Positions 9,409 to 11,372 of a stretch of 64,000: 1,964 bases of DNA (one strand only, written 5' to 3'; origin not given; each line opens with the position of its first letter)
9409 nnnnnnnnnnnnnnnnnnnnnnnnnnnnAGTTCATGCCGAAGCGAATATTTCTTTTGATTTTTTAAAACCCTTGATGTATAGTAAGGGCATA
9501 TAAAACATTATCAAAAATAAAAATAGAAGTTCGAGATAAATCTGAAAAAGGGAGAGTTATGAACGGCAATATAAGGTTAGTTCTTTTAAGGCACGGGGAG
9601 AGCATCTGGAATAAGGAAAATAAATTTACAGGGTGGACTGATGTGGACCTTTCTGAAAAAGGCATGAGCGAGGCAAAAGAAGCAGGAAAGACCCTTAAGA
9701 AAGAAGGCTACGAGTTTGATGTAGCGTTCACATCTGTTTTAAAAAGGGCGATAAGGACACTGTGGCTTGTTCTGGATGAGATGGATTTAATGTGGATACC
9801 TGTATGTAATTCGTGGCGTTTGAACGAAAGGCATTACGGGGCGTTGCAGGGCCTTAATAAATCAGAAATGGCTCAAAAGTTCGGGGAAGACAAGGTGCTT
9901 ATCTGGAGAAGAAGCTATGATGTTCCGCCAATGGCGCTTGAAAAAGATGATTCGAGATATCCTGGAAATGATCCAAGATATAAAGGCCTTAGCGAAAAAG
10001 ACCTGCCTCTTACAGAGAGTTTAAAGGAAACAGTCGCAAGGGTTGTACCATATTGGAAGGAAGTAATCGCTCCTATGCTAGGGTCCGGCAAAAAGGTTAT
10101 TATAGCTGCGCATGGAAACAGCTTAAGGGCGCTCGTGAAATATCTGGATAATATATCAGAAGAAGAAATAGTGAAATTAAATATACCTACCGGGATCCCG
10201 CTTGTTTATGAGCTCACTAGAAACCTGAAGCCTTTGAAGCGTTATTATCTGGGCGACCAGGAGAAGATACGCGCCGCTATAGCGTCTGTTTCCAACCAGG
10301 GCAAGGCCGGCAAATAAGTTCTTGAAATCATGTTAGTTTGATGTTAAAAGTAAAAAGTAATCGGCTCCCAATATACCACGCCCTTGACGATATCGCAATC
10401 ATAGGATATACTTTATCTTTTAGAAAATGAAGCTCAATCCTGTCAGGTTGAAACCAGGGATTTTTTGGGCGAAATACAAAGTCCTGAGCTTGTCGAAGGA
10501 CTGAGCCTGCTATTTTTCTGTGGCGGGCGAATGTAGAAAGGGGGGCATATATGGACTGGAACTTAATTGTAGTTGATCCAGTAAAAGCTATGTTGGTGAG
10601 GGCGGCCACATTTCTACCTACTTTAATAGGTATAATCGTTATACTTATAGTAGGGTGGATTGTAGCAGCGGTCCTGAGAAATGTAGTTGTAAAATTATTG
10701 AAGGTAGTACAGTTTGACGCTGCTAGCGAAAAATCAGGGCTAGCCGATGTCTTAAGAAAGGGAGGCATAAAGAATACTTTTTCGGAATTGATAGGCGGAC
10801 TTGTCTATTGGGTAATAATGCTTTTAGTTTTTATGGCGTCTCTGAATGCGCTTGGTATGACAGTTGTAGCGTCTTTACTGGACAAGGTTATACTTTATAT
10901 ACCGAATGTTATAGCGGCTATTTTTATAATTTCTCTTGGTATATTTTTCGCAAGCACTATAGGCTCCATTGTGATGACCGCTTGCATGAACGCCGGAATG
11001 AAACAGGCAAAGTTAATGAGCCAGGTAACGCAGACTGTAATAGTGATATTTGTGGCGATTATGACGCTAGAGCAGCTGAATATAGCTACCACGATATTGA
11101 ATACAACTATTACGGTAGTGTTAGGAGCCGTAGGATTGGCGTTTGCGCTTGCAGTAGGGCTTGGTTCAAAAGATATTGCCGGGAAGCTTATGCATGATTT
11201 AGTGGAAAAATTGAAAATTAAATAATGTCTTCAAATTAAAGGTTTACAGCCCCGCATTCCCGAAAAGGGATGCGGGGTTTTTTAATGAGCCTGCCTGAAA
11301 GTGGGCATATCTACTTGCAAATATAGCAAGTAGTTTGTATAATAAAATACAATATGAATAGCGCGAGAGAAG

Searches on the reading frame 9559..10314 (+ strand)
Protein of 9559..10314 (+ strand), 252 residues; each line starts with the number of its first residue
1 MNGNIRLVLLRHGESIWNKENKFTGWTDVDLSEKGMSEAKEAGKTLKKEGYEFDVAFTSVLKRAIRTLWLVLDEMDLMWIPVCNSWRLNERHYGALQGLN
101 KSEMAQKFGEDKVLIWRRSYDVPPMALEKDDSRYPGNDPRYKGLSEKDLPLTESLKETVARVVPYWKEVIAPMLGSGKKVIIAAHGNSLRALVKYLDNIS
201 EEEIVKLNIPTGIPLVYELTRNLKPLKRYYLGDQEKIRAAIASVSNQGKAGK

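Call 6: search_protein_families(library=pfam, proteins=[window:9559-10314:+], max_evalue=0.01)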
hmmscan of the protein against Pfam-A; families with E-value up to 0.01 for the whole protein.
window:9559-10314:+ (252 aa): 1 family
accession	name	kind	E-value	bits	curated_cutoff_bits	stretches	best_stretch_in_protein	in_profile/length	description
PF00300.27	His_Phos_1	-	4.3e-34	118.3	21.7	2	7-127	1-116/194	Histidine phosphatase superfamily (branch 1)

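Call 7: search_protein_families(library=ncbifam, proteins=[window:9559-10314:+], max_evalue=0.01)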
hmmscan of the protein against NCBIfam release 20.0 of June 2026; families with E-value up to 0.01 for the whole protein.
window:9559-10314:+ (252 aa): 19 families
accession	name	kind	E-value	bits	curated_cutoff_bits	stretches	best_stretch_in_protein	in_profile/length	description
NF010713.0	PRK14115.1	equivalog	3.7e-131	435.9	305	1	6-250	3-247/248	2,3-diphosphoglycerate-dependent phosphoglycerate mutase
TIGR01258.1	pgm_1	subfamily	4.9e-122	406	81.7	1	6-249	2-245/245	2,3-bisphosphoglycerate-dependent phosphoglycerate mutase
NF010718.0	PRK14120.1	equivalog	3.1e-102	341.1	366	1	4-249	4-248/249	phosphoglyceromutase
NF010714.0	PRK14116.1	equivalog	1.4e-90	302.8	401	1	6-224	3-221/229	2,3-diphosphoglycerate-dependent phosphoglycerate mutase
NF010716.0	PRK14118.1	equivalog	1.3e-89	299.4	409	1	6-231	2-227/227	2,3-diphosphoglycerate-dependent phosphoglycerate mutase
NF010717.0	PRK14119.1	equivalog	1.5e-86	289.6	378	1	6-231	3-228/228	2,3-diphosphoglycerate-dependent phosphoglycerate mutase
NF010715.0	PRK14117.1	equivalog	2.4e-84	282.4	421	1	5-232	2-229/230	phosphoglycerate mutase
NF002339.0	PRK01295.1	equivalog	5.7e-72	241.5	316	2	6-126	4-124/206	2,3-bisphosphoglycerate-dependent phosphoglycerate mutase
NF002217.0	PRK01112.1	equivalog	3.6e-66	222.8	320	3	150-223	146-219/228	2,3-bisphosphoglycerate-dependent phosphoglycerate mutase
TIGR03162.1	ribazole_cobC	equivalog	1.3e-20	73.5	162.9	2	7-112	1-98/176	alpha-ribazole phosphatase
NF045917.1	PhserinePhPspA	equivalog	7.8e-16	58.4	350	1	5-111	2-103/211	phosphoserine phosphatase PspA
NF005567.0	PRK07238.1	equivalog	1.2e-13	51.2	326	1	5-125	178-293/378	bifunctional RNase H/acid phosphatase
NF009993.0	PRK13462.1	equivalog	4.4e-12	46.1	226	1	4-116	5-109/203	acid phosphatase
NF038349.1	dPGM_arch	equivalog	2e-10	40.9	225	1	8-103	2-93/194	2,3-diphosphoglycerate-dependent phosphoglycerate mutase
NF011580.0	PRK15004.1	equivalog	2.3e-10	40.8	250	1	5-96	1-87/203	adenosylcobalamin/alpha-ribazole phosphatase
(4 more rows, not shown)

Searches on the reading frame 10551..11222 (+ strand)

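Call 6: search_protein_families(library=pfam, proteins=[window:10551-11222:+], max_evalue=0.01)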
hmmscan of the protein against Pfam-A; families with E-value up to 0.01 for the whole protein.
window:10551-11222:+ (224 aa): 1 family
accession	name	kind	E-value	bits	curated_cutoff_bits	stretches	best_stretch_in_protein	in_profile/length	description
PF05552.17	MS_channel_1st_1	-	5e-17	62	22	2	9-57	1-49/50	Mechanosensitive ion channel, conserved TM helix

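Call 7: search_protein_families(library=ncbifam, proteins=[window:10551-11222:+], max_evalue=0.01)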
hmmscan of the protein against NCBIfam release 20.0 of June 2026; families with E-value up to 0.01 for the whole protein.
window:10551-11222:+ (224 aa): 3 families
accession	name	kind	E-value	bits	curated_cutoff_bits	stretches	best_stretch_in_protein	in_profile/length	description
NF033912.1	msc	subfamily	6.9e-26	91.3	100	2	7-150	73-216/365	mechanosensitive ion channel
NF007662.0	PRK10334.1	subfamily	0.0057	15.9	321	0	95-203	7-112/286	small-conductance mechanosensitive channel MscS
NF047602.1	MscsSHelicob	equivalog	0.0092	15.5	400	1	117-203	10-92/260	small-conductance mechanosensitive channel MscS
